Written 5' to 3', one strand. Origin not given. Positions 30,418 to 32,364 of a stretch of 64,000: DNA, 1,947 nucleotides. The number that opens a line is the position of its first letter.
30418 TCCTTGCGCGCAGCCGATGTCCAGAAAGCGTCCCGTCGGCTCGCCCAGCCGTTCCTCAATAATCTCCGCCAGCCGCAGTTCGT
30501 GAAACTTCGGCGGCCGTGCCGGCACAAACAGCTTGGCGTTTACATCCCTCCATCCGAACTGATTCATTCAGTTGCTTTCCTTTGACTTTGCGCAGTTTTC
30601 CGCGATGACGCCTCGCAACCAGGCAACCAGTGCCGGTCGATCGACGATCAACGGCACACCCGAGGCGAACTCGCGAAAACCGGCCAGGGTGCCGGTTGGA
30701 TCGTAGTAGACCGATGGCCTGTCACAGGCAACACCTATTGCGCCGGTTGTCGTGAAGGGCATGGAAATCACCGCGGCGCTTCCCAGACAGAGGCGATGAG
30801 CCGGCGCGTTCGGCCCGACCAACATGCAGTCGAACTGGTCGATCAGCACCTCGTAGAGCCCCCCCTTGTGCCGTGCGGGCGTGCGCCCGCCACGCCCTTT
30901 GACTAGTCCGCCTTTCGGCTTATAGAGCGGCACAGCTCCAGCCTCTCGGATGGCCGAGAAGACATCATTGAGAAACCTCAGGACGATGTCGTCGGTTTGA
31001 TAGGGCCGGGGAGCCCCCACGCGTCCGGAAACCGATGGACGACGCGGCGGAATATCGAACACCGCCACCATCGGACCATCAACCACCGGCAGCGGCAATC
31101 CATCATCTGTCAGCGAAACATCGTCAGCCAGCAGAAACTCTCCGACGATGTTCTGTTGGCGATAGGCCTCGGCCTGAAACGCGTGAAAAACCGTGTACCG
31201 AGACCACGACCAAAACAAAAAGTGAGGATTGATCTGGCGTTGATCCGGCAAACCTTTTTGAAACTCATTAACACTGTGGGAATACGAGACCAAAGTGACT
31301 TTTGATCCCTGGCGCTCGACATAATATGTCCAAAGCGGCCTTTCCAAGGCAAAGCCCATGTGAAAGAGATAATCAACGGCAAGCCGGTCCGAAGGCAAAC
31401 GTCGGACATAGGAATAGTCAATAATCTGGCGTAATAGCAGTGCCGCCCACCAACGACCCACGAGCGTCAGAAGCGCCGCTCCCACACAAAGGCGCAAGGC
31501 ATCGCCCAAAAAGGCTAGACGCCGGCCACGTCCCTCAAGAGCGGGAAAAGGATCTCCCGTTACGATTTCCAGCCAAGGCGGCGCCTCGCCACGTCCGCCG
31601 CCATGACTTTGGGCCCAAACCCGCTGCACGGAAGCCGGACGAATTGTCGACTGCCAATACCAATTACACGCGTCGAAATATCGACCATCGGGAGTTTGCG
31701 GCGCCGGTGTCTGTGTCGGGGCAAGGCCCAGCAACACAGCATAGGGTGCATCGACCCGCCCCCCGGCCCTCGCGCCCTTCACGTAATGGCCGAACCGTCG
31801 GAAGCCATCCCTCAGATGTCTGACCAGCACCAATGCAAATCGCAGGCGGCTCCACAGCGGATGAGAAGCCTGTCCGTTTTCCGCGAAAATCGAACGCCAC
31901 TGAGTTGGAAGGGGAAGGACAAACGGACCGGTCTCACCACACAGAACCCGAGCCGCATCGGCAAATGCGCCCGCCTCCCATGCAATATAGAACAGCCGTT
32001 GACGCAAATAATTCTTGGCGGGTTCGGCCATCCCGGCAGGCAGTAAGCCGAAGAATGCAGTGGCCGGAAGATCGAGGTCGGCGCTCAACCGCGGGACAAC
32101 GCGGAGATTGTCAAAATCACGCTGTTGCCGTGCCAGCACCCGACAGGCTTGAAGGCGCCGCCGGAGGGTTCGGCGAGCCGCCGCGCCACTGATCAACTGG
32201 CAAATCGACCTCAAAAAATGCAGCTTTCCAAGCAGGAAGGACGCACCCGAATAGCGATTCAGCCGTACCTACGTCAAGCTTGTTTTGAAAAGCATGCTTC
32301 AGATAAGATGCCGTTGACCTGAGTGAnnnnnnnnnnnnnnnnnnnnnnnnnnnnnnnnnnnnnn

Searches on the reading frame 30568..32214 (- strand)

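Call 9: search_protein_families(library=ncbifam, proteins=[window:30568-32214:-], max_evalue=0.00001)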
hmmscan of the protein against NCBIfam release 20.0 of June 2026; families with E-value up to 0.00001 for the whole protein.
window:30568-32214:- (548 aa): 1 family
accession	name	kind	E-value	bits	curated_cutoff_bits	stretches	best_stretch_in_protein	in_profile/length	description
TIGR04417.1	PFTS_polysacc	subfamily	2.6e-27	95.9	100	1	248-533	228-521/522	polysaccharide biosynthesis PFTS motif protein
